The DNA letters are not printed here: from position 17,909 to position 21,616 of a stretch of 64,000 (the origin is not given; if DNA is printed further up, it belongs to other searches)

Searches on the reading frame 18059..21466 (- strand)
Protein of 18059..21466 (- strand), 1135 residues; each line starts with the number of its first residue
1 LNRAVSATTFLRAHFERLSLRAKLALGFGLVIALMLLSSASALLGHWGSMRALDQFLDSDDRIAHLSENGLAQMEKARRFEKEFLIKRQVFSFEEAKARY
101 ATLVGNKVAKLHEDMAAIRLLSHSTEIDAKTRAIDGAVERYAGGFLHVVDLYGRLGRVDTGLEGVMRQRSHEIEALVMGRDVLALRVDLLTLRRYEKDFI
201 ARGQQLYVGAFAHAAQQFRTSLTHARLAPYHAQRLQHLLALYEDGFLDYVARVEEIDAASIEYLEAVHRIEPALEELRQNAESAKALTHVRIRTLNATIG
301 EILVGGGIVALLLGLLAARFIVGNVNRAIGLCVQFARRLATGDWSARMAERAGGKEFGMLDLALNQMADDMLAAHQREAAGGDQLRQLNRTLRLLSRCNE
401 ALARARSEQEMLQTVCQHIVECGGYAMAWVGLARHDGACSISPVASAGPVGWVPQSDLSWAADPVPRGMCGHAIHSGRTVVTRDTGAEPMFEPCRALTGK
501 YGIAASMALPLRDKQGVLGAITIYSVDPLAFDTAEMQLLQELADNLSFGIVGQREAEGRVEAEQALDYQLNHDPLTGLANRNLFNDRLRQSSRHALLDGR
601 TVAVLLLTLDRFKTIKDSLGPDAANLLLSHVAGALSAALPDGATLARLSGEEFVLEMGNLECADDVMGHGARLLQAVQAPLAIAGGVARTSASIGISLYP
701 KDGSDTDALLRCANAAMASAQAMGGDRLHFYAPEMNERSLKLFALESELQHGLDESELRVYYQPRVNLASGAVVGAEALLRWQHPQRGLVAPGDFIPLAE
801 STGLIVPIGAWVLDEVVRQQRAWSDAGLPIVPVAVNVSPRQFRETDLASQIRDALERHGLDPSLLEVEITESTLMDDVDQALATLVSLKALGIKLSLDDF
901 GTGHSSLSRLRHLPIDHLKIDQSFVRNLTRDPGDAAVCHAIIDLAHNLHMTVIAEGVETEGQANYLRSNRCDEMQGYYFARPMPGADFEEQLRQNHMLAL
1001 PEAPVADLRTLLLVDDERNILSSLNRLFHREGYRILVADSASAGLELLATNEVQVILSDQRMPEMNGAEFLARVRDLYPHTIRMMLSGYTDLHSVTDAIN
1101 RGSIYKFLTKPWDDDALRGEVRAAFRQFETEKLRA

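Call 7: search_protein_families(library=pfam, proteins=[window:18059-21466:-], max_evalue=0.00001)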
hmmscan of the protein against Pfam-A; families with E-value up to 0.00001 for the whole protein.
window:18059-21466:- (1135 aa): 5 families
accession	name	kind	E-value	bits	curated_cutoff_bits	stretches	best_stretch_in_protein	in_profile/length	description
PF00563.25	EAL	-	5.5e-78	262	31.3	1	748-982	3-236/236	EAL domain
PF00990.26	GGDEF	-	2.4e-33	115.6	23.8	1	571-726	2-160/161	Diguanylate cyclase, GGDEF domain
PF00072.30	Response_reg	-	4.7e-21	75.5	30.2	1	1012-1121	2-110/111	Response regulator receiver domain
PF13185.12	GAF_2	-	5.7e-19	69.1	28.6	1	405-550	1-135/136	GAF domain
PF01590.32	GAF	-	7.5e-17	62.5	22.4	1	409-548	3-131/133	GAF domain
